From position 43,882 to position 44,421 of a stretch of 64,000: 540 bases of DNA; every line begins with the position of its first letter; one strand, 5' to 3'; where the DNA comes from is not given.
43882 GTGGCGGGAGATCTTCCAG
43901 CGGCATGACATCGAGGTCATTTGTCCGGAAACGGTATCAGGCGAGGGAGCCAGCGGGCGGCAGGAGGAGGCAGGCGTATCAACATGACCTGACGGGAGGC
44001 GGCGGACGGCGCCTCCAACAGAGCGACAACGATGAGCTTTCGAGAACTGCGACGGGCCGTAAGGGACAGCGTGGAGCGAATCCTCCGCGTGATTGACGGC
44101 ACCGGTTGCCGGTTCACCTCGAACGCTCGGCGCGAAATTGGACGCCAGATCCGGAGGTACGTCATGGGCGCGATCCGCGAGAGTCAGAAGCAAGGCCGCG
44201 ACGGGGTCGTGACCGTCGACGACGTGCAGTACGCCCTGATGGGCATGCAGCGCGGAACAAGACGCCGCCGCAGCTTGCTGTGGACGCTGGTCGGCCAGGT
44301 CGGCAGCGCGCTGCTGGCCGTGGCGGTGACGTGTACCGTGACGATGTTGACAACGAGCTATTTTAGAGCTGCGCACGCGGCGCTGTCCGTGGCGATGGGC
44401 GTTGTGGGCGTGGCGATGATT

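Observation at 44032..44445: Membrane-anchored histone-fold-like protein encoded between a DeoR regulator and a fused E1 dehydrogenase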

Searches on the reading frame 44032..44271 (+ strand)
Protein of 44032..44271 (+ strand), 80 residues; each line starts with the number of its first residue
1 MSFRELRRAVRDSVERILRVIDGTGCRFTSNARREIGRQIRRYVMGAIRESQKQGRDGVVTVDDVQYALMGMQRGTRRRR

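Call 23: search_protein_families(library=pfam, proteins=[window:44032-44271:+], max_evalue=10)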
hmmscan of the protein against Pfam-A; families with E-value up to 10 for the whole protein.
seq(80 aa): 1 family
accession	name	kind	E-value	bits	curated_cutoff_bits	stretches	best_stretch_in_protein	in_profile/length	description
PF01637.24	ATPase_2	-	0.19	12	33.2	1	21-73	78-126/225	ATPase domain predominantly from Archaea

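Call 26: search_solved_structures(query=window:44032-44271:+, max_evalue=10, show_alignments=5)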
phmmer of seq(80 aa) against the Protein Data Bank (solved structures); distinct sequences matched with E-value up to 10: 10.
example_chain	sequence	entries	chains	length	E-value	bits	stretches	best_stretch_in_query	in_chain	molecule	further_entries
4r5d_A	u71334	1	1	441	0.015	18.8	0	18-43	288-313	Leucine rich repeat protein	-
9e5c_6f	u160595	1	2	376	0.077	16.5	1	3-46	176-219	Actin A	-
9y6s_6l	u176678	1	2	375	0.31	14.6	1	4-45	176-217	Actin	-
8c47_A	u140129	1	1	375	0.32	14.5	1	4-45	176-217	Actin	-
7q8b_A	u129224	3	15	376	0.32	14.5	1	4-45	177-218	Actin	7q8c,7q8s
9dbd_A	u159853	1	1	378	1.2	12.7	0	33-59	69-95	Tet4 Variant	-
9dbf_A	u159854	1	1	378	1.2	12.7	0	33-59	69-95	Tet4 Variant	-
11yj_1A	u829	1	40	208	1.3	12.6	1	27-66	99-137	Calcyphosin-like protein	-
5cwo_A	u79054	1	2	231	1.5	12.4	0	33-59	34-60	Designed helical repeat protein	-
4r6g_A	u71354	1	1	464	1.9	12.1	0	18-43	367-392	leucine rich repeats DLRR_K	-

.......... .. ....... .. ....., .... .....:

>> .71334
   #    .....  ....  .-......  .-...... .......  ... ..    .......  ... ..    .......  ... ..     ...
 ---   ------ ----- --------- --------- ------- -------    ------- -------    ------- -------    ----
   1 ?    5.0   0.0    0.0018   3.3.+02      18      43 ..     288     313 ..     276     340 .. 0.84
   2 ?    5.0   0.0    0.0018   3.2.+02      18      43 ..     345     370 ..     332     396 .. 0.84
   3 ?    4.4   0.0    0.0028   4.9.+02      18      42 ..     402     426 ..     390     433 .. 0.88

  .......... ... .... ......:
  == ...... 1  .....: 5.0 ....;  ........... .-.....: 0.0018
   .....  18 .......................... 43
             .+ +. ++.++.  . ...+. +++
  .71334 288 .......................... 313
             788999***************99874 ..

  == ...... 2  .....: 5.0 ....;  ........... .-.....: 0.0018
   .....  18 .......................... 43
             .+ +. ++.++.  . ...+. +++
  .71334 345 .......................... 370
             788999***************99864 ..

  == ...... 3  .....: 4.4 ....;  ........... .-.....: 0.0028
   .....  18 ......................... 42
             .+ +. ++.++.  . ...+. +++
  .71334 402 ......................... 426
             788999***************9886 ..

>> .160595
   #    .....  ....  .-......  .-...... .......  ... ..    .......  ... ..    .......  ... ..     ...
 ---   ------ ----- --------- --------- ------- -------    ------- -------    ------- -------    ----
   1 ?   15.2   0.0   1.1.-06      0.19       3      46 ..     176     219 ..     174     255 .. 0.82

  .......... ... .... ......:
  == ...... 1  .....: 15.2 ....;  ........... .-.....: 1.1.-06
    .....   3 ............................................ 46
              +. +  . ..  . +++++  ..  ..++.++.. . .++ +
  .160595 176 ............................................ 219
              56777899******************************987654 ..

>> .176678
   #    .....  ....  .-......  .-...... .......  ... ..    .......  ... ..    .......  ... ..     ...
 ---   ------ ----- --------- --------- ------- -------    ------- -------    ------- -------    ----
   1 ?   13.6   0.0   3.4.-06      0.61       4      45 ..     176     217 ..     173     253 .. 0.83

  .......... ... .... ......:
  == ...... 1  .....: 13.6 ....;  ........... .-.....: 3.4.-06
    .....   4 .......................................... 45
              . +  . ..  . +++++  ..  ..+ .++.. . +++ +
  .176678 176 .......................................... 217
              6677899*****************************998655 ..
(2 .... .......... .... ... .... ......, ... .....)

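Call 43: predict_structure(protein=window:44032-44265:+)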
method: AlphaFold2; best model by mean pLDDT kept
length: 78 residues; sequences in the alignment: 1
mean_pLDDT: 78.6   pTM: 0.58
mean pLDDT of the five models: 78.6, 76.0, 75.8, 74.7, 72.4
residues with pLDDT >= 90: 14; 70-90: 40; 50-70: 21; < 50: 3
segments of 3 or more residues with pLDDT < 50: none
pLDDT, mean of each block of 10 residues (from residue 1): 83 91 86 90 86 70 65 53
secondary structure, 60 per line:
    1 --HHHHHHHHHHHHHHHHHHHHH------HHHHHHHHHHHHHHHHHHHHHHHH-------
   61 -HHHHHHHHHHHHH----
elements in order: H3-23 H30-53 H62-74
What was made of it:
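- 44032..44256 (+): N-terminal cytoplasmic domain, residues 1-75: three predicted helices (3-23, 30-53, 62-74). Residues 1-80 are Arg-rich (pI 11.7, 20 basic and 9 acidic residues). AlphaFold2 on residues 1-78, pLDDT 78.6, pTM 0.58 (call 43).
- AlphaFold single-sequence pLDDT is 83-91 over residues 1-50 (call 43). AlphaFold pLDDT is 83-91 over residues 1-50 (call 43).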

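Call 45: fold_search(model_id=the predicted structure, library=pdb)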
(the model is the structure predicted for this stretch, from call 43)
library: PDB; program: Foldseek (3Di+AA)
matches with E <= 10: 55; with E <= 0.001: 0
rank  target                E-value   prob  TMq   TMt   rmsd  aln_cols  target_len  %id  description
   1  6r0m_A                7.2e-01  0.21  0.35  0.31   7.4        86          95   19  Histone fold domain of AtNF-YB2/NF-YC3 in P212121 (released 2020-09-30)
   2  4x23_A                9.9e-01  0.25  0.39  0.33   6.0        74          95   20  CRYSTAL STRUCTURE OF CENP-C IN COMPLEX WITH THE NUCLEOSOME CORE PARTICLE (released 2014-12-10)
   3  6g0l_E                1.1e+00  0.25  0.40  0.34   6.4        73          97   22  Structure of two molecules of the chromatin remodelling enzyme Chd1 bound to a nucleosome (released 2018-08-22)
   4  4g91_B                1.1e+00  0.23  0.34  0.31   5.7        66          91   15  CCAAT-binding complex from Aspergillus nidulans (released 2012-10-31)
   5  4g92_B                1.1e+00  0.21  0.33  0.30   5.8        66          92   15  CCAAT-binding complex from Aspergillus nidulans with DNA (released 2012-10-31)
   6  7c9p_A                1.3e+00  0.23  0.35  0.32   5.1        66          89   14  Crystal structure of rice histone-fold dimer GHD8/OsNF-YC2 (released 2020-09-09)
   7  6ftx_E                1.4e+00  0.21  0.39  0.30   6.4        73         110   20  Structure of the chromatin remodelling enzyme Chd1 bound to a ubiquitinylated nucleosome (released 2018-08-08)
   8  7e8d_E                1.5e+00  0.18  0.41  0.32   6.5        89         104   22  NSD2 E1099K mutant bound to nucleosome (released 2021-11-10)
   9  7c9o_B                1.6e+00  0.21  0.35  0.33   5.0        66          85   14  Crystal structure of DNA-bound CCT/NF-YB/YC complex (HD1CCT/GHD8/OsNF-YC2) (released 2020-09-09)
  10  7ah8_C                1.6e+00  0.20  0.35  0.31   5.2        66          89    8  NF-Y bound to suramin inhibitor (released 2021-08-04)
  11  3a6n_A                1.6e+00  0.18  0.41  0.34   6.4        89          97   22  The nucleosome containing a testis-specific histone variant, human H3T (released 2010-05-26)
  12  6r2v_B                1.9e+00  0.16  0.35  0.30   5.3        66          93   17  Arabidopsis NF-Y/CCAAT-box complex (released 2020-09-30)
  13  6la8_A                1.9e+00  0.16  0.41  0.34   6.7        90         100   22  349 bp di-nucleosome harboring cohesive DNA termini assembled with linker histone H1.0 (released 2020-10-07)
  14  8q15_F                2.0e+00  0.18  0.40  0.34   5.9        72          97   19  CryoEM structure of canonical rice nucleosome core particle (released 2025-02-05)
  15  7ah8_A                2.4e+00  0.15  0.35  0.32   5.1        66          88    9  NF-Y bound to suramin inhibitor (released 2021-08-04)
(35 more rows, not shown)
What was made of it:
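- On Histone fold (PF00808 CBFD_NFYB_HMF / PF00125 / archaeal HMf type): Best E 0.72, probability at most 0.25, query-normalised TM 0.33-0.41, rmsd 5-7 A. The best target-normalised TM is 0.50, for HBb over 52 columns (call 45).
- On AAA+ ATPase lid domain: RuvB Foldseek E 4.9, TM 0.28 (call 45).
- Closest known: C-terminal lid domain of AAA+ ATPases. Same: An A-R-x-x-hydrophobic helix followed by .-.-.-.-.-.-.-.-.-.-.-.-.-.. RuvB appears among the Foldseek hits (ranks 23 and 43, call 45).
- About 40 of the top 50 Foldseek PDB hits are histone-fold chains, including bacterial HBb (target TM 0.50, rmsd 3.6 A over 52 columns) and HLp (call 45). Foldseek best E = 0.72 and query TM at most 0.41 (call 45).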

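Call 58: fold_search(model_id=the predicted structure, library=viral)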
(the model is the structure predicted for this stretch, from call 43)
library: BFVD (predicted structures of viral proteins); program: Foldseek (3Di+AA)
matches with E <= 10: 79; with E <= 0.001: 0
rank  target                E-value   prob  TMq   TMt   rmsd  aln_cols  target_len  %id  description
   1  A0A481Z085            1.3e+00  0.41  0.52  0.13   5.1        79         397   18  Uncharacterized protein [Mimivirus LCMiAC01]
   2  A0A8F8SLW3            1.4e+00  0.30  0.45  0.22   7.0        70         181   20  (no name in the UniProt tables at hand)
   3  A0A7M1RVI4            1.8e+00  0.33  0.37  0.08   5.1        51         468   16  VWFA domain-containing protein [uncultured phage cr106_1]
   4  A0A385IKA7            1.8e+00  0.14  0.35  0.37  12.3        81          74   12  (no name in the UniProt tables at hand)
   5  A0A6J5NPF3            1.9e+00  0.21  0.44  0.45   7.3        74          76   12  Uncharacterized protein [uncultured Caudovirales phage]
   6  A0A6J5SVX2            1.9e+00  0.14  0.30  0.12   8.0        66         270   14  COG3740 Phage head maturation protease [uncultured Caudovirales phage]
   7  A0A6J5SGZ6            2.1e+00  0.72  0.46  0.53   1.4        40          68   20  Uncharacterized protein [uncultured Caudovirales phage]
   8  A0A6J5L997            2.1e+00  0.28  0.51  0.43   4.5        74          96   14  Uncharacterized protein [uncultured Caudovirales phage]
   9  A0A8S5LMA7            2.4e+00  0.14  0.36  0.39   6.1        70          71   11  Uncharacterized protein [Siphoviridae sp. ctkyH28]
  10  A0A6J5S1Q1            2.6e+00  0.28  0.52  0.32   6.8        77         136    9  Uncharacterized protein [uncultured Caudovirales phage]
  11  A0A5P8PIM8            2.8e+00  0.16  0.45  0.41   6.3        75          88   13  (no name in the UniProt tables at hand)
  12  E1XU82                2.9e+00  0.21  0.47  0.39   7.3        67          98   16  Uncharacterized protein [Salmonella phage Vi06]
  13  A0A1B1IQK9            2.9e+00  0.20  0.49  0.14   5.9        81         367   14  (no name in the UniProt tables at hand)
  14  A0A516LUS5            4.0e+00  0.16  0.45  0.52   4.2        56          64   18  (no name in the UniProt tables at hand)
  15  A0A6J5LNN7            4.0e+00  0.12  0.39  0.19  15.9        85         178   10  Uncharacterized protein [uncultured Caudovirales phage]
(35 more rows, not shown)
